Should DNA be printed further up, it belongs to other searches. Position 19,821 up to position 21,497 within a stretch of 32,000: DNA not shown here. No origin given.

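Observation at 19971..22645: McrBC-family pair in which the McrB-like GTPase has an inserted domain instead of an N-terminal reader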

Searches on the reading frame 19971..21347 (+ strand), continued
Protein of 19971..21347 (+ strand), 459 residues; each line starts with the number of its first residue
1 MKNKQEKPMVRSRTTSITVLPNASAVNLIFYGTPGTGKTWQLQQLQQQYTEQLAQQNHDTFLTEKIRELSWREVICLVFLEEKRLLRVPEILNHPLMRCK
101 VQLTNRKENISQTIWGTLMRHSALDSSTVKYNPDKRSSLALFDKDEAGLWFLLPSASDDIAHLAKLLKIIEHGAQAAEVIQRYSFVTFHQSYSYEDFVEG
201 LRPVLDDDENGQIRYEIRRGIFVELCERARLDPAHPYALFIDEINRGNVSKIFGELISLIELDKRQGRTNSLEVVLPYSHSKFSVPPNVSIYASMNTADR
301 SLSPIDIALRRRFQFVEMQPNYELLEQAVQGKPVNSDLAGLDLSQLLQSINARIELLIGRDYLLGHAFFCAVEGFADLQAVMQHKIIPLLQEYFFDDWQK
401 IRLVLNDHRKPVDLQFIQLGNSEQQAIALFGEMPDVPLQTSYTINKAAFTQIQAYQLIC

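Call 10: search_protein_families(library=pfam, proteins=[P0071, P0058, P0017, P0079, P0046, P0116, P0078, P0053], max_evalue=0.01)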
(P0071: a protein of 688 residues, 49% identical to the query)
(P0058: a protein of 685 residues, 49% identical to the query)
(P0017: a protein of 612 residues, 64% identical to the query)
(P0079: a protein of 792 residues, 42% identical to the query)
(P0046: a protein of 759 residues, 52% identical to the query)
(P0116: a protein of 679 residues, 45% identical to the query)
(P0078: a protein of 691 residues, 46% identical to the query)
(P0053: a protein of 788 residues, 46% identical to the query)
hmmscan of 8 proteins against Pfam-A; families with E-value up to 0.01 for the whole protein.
P0071 (688 aa): 4 families
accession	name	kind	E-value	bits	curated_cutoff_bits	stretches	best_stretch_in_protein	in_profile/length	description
PF07728.20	AAA_5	-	1.4e-14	54.7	22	1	388-522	20-139/139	AAA domain (dynein-related subfamily)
PF00004.35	AAA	-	0.00045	21.1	21.2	0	243-264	3-24/131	ATPase family associated with various cellular activities (AAA)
PF13245.12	AAA_19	-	0.0057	17.3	25.1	0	242-266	15-39/134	AAA domain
PF22150.1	Tt1218-like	-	0.0064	17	27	0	83-122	17-54/76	Type IV pilin Tt1218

P0058 (685 aa): 3 families
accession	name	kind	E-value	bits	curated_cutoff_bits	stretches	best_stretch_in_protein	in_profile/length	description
PF07728.20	AAA_5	-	7.1e-13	49.2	22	1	391-520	26-139/139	AAA domain (dynein-related subfamily)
PF00004.35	AAA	-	0.00018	22.4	21.2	0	241-261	2-22/131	ATPase family associated with various cellular activities (AAA)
PF12775.13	AAA_7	-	0.0017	18.4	25.8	0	233-266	29-63/181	P-loop containing dynein motor region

P0017 (612 aa): 2 families
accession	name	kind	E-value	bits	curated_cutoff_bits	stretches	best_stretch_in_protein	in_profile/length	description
PF07728.20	AAA_5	-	1.2e-11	45.3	22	1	344-473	30-139/139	AAA domain (dynein-related subfamily)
PF13191.12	AAA_16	-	0.0021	19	32.6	0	190-258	30-96/167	AAA ATPase domain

P0079 (792 aa): 1 family
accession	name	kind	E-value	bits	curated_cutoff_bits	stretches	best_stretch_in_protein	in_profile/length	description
PF07728.20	AAA_5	-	2.3e-10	41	22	1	497-632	22-139/139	AAA domain (dynein-related subfamily)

P0046 (759 aa): 3 families
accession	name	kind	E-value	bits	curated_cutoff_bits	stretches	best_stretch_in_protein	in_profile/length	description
PF07728.20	AAA_5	-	2.3e-15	57.2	22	1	488-622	25-139/139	AAA domain (dynein-related subfamily)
PF00004.35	AAA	-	0.00031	21.6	21.2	0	338-368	1-31/131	ATPase family associated with various cellular activities (AAA)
PF13671.12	AAA_33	-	0.0069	17.1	27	0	339-454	3-79/143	AAA domain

P0116 (679 aa): 5 families
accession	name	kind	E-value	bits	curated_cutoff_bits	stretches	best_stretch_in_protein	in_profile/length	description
PF07728.20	AAA_5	-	3e-14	53.6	22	1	392-522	26-139/139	AAA domain (dynein-related subfamily)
PF00004.35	AAA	-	0.00064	20.6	21.2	0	242-264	2-24/131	ATPase family associated with various cellular activities (AAA)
PF12775.13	AAA_7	-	0.0028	17.6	25.8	0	230-264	25-59/181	P-loop containing dynein motor region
PF13401.12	AAA_22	-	0.0036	18.1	27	0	239-334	6-82/130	AAA domain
PF13245.12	AAA_19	-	0.0063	17.1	25.1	0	238-266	11-39/134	AAA domain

P0078 (691 aa): 3 families
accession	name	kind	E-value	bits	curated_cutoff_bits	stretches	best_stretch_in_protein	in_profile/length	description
PF07728.20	AAA_5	-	2e-13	51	22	1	389-522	21-139/139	AAA domain (dynein-related subfamily)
PF00004.35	AAA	-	0.0036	18.2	21.2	0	241-258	1-18/131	ATPase family associated with various cellular activities (AAA)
PF22150.1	Tt1218-like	-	0.0078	16.7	27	0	81-117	15-49/76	Type IV pilin Tt1218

P0053 (788 aa): 1 family
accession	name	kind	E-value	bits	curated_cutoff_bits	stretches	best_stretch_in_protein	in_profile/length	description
PF07728.20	AAA_5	-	3.9e-10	40.3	22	1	499-632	26-139/139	AAA domain (dynein-related subfamily)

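Call 22: find_encoding_contigs(protein=P0071, flank=8000, max_places=3)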
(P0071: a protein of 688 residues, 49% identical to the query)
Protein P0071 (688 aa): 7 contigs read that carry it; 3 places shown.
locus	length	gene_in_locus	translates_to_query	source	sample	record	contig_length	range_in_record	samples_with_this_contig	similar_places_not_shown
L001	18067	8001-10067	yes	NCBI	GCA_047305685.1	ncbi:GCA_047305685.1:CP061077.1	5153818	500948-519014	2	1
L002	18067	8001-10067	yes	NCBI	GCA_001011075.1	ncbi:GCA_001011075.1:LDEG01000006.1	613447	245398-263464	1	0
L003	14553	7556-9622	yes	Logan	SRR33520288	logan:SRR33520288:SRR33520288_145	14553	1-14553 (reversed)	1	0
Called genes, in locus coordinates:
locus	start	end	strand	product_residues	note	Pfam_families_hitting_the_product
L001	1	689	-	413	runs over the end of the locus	-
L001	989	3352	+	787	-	PF12161:HsdM_N, PF02384:N6_Mtase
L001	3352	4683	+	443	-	PF01420:Methylase_S (faint)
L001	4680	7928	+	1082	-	PF04313:HSDR_N, PF00270:DEAD, PF04851:ResIII, PF18766:SWI2_SNF2, PF22679:T1R_D3-like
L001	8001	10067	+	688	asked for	PF07728:AAA_5, PF28529:McrB_lid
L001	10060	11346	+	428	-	PF10117:McrBC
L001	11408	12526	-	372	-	PF26345:ScoMcrA_N, PF26348:SRA_ScoMcrA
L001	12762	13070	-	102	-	-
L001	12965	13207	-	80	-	PF10554:Phage_ASH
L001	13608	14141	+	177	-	-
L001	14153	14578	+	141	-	PF24295:DUF7480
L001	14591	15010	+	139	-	PF24295:DUF7480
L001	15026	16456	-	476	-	PF00232:Glyco_hydro_1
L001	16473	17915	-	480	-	PF00367:PTS_EIIB, PF02378:PTS_EIIC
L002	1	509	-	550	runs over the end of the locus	PF01618:MotA_ExbB (weak), PF07464:ApoLp-III (faint), PF01442:Apolipoprotein (weak)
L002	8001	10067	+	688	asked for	PF07728:AAA_5, PF28529:McrB_lid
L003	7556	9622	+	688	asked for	PF07728:AAA_5, PF28529:McrB_lid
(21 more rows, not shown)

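Call 23: find_encoding_contigs(protein=P0007, flank=8000, max_places=2)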
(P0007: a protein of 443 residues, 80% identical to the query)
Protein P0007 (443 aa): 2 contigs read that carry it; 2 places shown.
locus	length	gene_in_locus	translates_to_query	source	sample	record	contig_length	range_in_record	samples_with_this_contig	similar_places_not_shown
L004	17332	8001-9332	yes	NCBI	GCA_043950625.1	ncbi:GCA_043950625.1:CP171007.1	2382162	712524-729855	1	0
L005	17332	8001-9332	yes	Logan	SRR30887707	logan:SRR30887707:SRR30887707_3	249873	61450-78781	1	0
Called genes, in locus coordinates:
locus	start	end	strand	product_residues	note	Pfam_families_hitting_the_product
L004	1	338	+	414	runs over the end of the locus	PF05159:Capsule_synth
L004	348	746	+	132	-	PF01643:Acyl-ACP_TE, PF13279:4HBT_2, PF03061:4HBT (weak)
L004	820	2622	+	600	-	PF00009:GTP_EFTU, PF03144:GTP_EFTU_D2, PF00679:EFG_C, PF06421:LepA_C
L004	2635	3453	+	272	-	PF10502:Peptidase_S26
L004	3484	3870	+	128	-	PF16137:DUF4845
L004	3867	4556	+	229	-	PF22935:RM44_endonuclase (faint), PF14622:Ribonucleas_3_3, PF00636:Ribonuclease_3, PF00035:dsrm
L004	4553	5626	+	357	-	PF03193:RsgA_GTPase (faint), PF01926:MMR_HSR1, PF02421:FeoB_N, PF04548:AIG1 (weak), PF00350:Dynamin_N (faint), PF00009:GTP_EFTU (weak), PF07650:KH_2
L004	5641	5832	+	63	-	PF20487:DUF6726 (weak)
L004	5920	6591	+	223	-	PF11967:RecO_N (weak), PF02565:RecO_C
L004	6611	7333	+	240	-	PF03740:PdxJ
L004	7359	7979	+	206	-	PF06175:MiaE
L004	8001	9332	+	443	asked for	PF13401:AAA_22 (faint), PF07728:AAA_5, PF28529:McrB_lid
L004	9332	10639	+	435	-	PF10117:McrBC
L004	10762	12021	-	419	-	PF01471:PG_binding_1, PF03734:YkuD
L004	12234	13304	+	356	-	PF01208:URO-D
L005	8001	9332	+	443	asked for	PF13401:AAA_22 (faint), PF07728:AAA_5, PF28529:McrB_lid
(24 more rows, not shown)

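Call 27: predict_structure(alignment_id=A1)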
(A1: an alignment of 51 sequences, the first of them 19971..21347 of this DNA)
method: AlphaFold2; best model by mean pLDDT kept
length: 459 residues; sequences in the alignment: 51
mean_pLDDT: 83.7   pTM: 0.67
mean pLDDT of the five models: 83.7, 83.6, 83.3, 83.0, 80.6
residues with pLDDT >= 90: 202; 70-90: 186; 50-70: 50; < 50: 21
segments of 3 or more residues with pLDDT < 50: 1-19
pLDDT, mean of each block of 10 residues (from residue 1): 37 41 79 89 90 66 85 95 94 93 82 91 87 82 92 87 88 69 83 78 65 74 91 91 75 73 89 87 92 79 62 88 81 67 94 95 90 91 95 94 97 96 91 92 95 96
secondary structure, 60 per line:
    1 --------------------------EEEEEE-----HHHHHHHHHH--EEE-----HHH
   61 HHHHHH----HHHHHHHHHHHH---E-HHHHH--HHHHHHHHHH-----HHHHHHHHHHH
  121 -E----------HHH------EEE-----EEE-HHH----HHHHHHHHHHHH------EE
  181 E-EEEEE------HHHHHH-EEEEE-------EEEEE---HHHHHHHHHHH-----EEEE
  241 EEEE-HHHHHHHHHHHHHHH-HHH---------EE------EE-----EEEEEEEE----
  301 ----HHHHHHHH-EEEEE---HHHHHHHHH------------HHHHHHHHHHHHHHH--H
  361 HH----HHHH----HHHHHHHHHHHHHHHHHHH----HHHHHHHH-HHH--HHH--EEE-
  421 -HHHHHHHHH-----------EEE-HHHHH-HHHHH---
elements in order: E27-32 H38-47 E50-52 H58-66 H71-82 H88-92 H95-104 H110-120 E142-144 E150-152 H161-172 E179-181 E183-187 H194-199 E201-205 E213-217 H221-231 E237-244 H246-260 E289-296 H305-312 E314-318 H322-330 H343-357 H367-370 H375-393 H398-405 E417-419 H422-430 E442-444 H446-450 H452-456

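Call 52: find_related_loci(query=A1, collection=genome_contigs, flank=6000)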
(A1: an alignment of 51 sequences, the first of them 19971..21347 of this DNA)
Query A1 (459 aa) in genome_contigs; peptide patterns used: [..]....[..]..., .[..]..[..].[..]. (x = any residue, [..] = any of these).
600 stretches matched a pattern (row limit reached: there are more); 583 encode a relative of the query (tblastn E <= 1e-3); the best 80 are kept; 80 distinct loci.
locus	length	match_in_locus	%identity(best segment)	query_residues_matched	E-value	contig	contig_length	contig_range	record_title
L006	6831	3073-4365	44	26-459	1e-114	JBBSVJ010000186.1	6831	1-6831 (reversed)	MAG: Lysobacterales bacterium isolate SVL2_sbin.7 SVL2_sbin.7_k141_328520_length_6831_cov_9.0000, whole genome shotgun s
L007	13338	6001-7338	44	26-455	6e-113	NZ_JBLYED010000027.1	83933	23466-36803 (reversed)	Pseudomonas sp. H11T01 contig_27, whole genome shotgun sequence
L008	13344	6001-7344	44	24-455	6e-112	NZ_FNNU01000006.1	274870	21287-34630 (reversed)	Pseudomonas kuykendallii strain NRRL B-59562, whole genome shotgun sequence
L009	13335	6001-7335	43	27-455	6e-110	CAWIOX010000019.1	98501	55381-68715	MAG: uncultured beta proteobacterium isolate MFD01561.bin.1.78 genome assembly, contig: contig_32745, whole genome shotg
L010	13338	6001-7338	43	26-455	7e-110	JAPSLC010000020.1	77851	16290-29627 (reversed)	MAG: Cupriavidus sp. isolate RH59_bin.011 NODE_314_length_77851_cov_8.055530, whole genome shotgun sequence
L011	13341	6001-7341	44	26-455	1e-108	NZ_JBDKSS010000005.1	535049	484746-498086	MAG: Parvibaculum sp. isolate 6_bin.230 c_000000118822, whole genome shotgun sequence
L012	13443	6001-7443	42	1-455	1e-108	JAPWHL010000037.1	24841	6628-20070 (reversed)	Roseovarius aestuarii strain G21610-S1 NODE_37_length_24841_cov_53.0777, whole genome shotgun sequence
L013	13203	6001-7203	43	6-407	1e-107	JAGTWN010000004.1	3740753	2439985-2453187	Candidatus Pantoea haifensis isolate EnvH contig_3, whole genome shotgun sequence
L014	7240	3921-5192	43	26-417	3e-107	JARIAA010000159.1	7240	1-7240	MAG: Psychrobacter sp. isolate cluster1_bin.59 k127_761462, whole genome shotgun sequence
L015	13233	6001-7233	44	20-418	6e-106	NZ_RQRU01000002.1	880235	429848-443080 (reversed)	Psychrobacter pygoscelis strain I-STPP5b NODE_2_length_880235_cov_87.393376, whole genome shotgun sequence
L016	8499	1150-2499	41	3-458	3e-105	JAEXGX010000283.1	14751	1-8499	MAG: Proteobacteria bacterium isolate OH_HBB_87 k127_1416964, whole genome shotgun sequence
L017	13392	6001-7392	42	21-458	2e-104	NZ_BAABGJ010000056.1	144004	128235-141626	Variovorax defluvii strain JCM 17804 sequence56, whole genome shotgun sequence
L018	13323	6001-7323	43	18-458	2e-104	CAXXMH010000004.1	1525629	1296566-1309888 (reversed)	MAG: Pseudomonadales bacterium isolate 82f3ac27-4bc5-4c66-a35b-9464a7289bd9 genome assembly, contig: contig_4, whole gen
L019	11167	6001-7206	43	27-432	1e-101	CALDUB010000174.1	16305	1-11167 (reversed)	MAG: uncultured Saprospiraceae bacterium isolate L3_Bin_METABAT__6_1 genome assembly, contig: c_000001728409, whole geno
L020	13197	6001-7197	43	25-418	2e-101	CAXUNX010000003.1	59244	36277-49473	MAG TPA_asm: uncultured Acetobacteraceae bacterium isolate public_SRR14722116_metawrap_bin.1 genome assembly, contig: pu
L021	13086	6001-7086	46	23-388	6e-101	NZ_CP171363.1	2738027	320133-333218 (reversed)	Faucicola mancuniensis strain GVCNT2 chromosome, complete genome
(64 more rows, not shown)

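Call 56: search_protein_families(library=pfam, proteins=[L021:4617-5489:+, L021:5588-5926:+, L021:7910-9085:+, L021:9088-9762:-, L015:3340-4869:+, L015:5098-5733:-, L015:7630-9207:+, L015:10499-11437:+], max_evalue=0.001)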
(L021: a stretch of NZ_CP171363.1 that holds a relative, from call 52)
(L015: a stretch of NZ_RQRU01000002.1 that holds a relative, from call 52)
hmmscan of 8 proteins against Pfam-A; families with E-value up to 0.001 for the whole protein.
L021:4617-5489:+ (291 aa): 2 families
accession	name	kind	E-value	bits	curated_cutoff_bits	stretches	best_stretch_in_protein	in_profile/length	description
PF00849.27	PseudoU_synth_2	-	3e-20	73.4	26.8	1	75-207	2-151/152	RNA pseudouridylate synthase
PF01479.30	S4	-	3.6e-13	49.4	22.8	1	12-56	2-48/48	S4 domain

L021:5588-5926:+ (113 aa): 1 family
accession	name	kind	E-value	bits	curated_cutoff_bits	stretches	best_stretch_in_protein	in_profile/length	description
PF00581.25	Rhodanese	-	6e-08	33.5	22.2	1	25-100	13-98/102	Rhodanese-like domain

L021:7910-9085:+ (392 aa): 1 family
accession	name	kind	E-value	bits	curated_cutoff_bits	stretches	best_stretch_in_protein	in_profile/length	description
PF10117.15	McrBC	-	1.5e-47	162.5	23.9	1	45-358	1-318/318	McrBC 5-methylcytosine restriction system component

L021:9088-9762:- (225 aa): 2 families
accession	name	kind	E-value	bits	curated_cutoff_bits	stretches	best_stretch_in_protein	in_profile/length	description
PF00149.33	Metallophos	-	2.9e-16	60.9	21.5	1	1-172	1-188/191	Calcineurin-like phosphoesterase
PF12850.12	Metallophos_2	-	1.8e-07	31.7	27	1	1-172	1-116/154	Calcineurin-like phosphoesterase superfamily domain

L015:3340-4869:+ (510 aa): 6 families
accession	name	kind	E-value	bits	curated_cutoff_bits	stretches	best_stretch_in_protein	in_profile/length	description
PF00437.27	T2SSE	-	3.6e-157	523.2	24.9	1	109-493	2-370/370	Type II/IV secretion system protein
PF22341.1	GSPE_N1E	-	7.1e-12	45.7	27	1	4-73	2-64/64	GSPII protein E, N1E domain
PF25199.1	nSTAND_NTPase5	-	3.7e-05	24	34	1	248-292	40-85/145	Novel STAND NTPase 5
PF13191.12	AAA_16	-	0.00017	22.6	32.6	1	241-282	12-56/167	AAA ATPase domain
PF13604.12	AAA_30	-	0.0002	21.6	27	0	239-279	8-48/191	AAA domain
PF13401.12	AAA_22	-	0.0003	21.5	27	1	248-293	4-33/130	AAA domain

L015:5098-5733:- (212 aa): 2 families
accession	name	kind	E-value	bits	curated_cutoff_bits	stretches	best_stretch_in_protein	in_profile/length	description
PF14539.12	DUF4442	-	1.4e-24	87.2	25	1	55-178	3-120/132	Domain of unknown function (DUF4442)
PF03061.28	4HBT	-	0.00093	19.9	20.6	0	98-153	2-58/79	Thioesterase superfamily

L015:7630-9207:+ (526 aa): 1 family
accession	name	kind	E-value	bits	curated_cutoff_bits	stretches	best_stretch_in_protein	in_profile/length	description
PF10117.15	McrBC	-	1.4e-35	123.2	23.9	2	348-455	208-318/318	McrBC 5-methylcytosine restriction system component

L015:10499-11437:+ (313 aa): 3 families
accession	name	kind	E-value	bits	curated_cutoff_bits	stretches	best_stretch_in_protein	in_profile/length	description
PF12852.13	Cupin_6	-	3.2e-22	79.6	26.7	1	3-188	1-183/183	Cupin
PF12833.13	HTH_18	-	6.8e-22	78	33.6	1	226-304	1-79/80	Helix-turn-helix domain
PF00165.29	HTH_AraC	-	2.6e-18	66.1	26.6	2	266-304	2-42/42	Bacterial regulatory helix-turn-helix proteins, AraC family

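Call 73: fold_search(model_id=the predicted structure, library=pdb)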
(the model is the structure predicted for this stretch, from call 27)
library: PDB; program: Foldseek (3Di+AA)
matches with E <= 10: 1058; with E <= 0.001: 67
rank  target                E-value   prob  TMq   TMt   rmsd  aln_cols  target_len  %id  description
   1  6ut5_C                1.2e-21  1.00  0.48  0.56   5.1       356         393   34  Cryo-EM structure of the Thermococcus gammatolerans McrBC complex (released 2020-10-21)
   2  6ut4_F                1.9e-21  1.00  0.51  0.59   9.7       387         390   32  Cryo-EM structure of the asymmetric AAA+ domain hexamer from Thermococcus gammatolerans McrB (released 2020-10-21)
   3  6ut4_A                2.3e-21  1.00  0.49  0.57   4.8       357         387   33  Cryo-EM structure of the asymmetric AAA+ domain hexamer from Thermococcus gammatolerans McrB (released 2020-10-21)
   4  6ut7_D                4.0e-21  1.00  0.48  0.55   9.7       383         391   32  Fitted model for the tetradecameric assembly of Thermococcus gammatolerans McrB AAA+ hexamers with bound McrC (released 2020-10-21)
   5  6ut7_B                6.3e-21  1.00  0.48  0.56   5.0       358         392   32  Fitted model for the tetradecameric assembly of Thermococcus gammatolerans McrB AAA+ hexamers with bound McrC (released 2020-10-21)
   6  6ut5_A                1.2e-20  1.00  0.50  0.57   9.7       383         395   32  Cryo-EM structure of the Thermococcus gammatolerans McrBC complex (released 2020-10-21)
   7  6ut3_C                1.5e-20  1.00  0.47  0.57   5.0       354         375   33  X-ray structure of Thermococcus gammatolerans McrB AAA+ domain hexamer in P21 symmetry (released 2020-10-21)
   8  6ut4_D                1.5e-20  1.00  0.48  0.57   8.2       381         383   32  Cryo-EM structure of the asymmetric AAA+ domain hexamer from Thermococcus gammatolerans McrB (released 2020-10-21)
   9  6ut4_C                2.2e-20  1.00  0.48  0.57   9.3       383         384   32  Cryo-EM structure of the asymmetric AAA+ domain hexamer from Thermococcus gammatolerans McrB (released 2020-10-21)
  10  6ut4_E                8.6e-20  1.00  0.48  0.57   8.5       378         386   31  Cryo-EM structure of the asymmetric AAA+ domain hexamer from Thermococcus gammatolerans McrB (released 2020-10-21)
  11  6ut3_D                1.7e-19  1.00  0.49  0.58   4.4       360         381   32  X-ray structure of Thermococcus gammatolerans McrB AAA+ domain hexamer in P21 symmetry (released 2020-10-21)
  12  6ut3_E                1.7e-19  1.00  0.48  0.57   5.4       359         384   33  X-ray structure of Thermococcus gammatolerans McrB AAA+ domain hexamer in P21 symmetry (released 2020-10-21)
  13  6ut4_B                4.2e-19  1.00  0.48  0.56   4.8       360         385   32  Cryo-EM structure of the asymmetric AAA+ domain hexamer from Thermococcus gammatolerans McrB (released 2020-10-21)
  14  6ut3_B                1.0e-18  1.00  0.47  0.58   5.0       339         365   34  X-ray structure of Thermococcus gammatolerans McrB AAA+ domain hexamer in P21 symmetry (released 2020-10-21)
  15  6hz4_A                1.0e-15  1.00  0.40  0.61   3.8       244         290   37  Structure of McrBC without DNA binding domains (one half of the full complex) (released 2019-07-24)
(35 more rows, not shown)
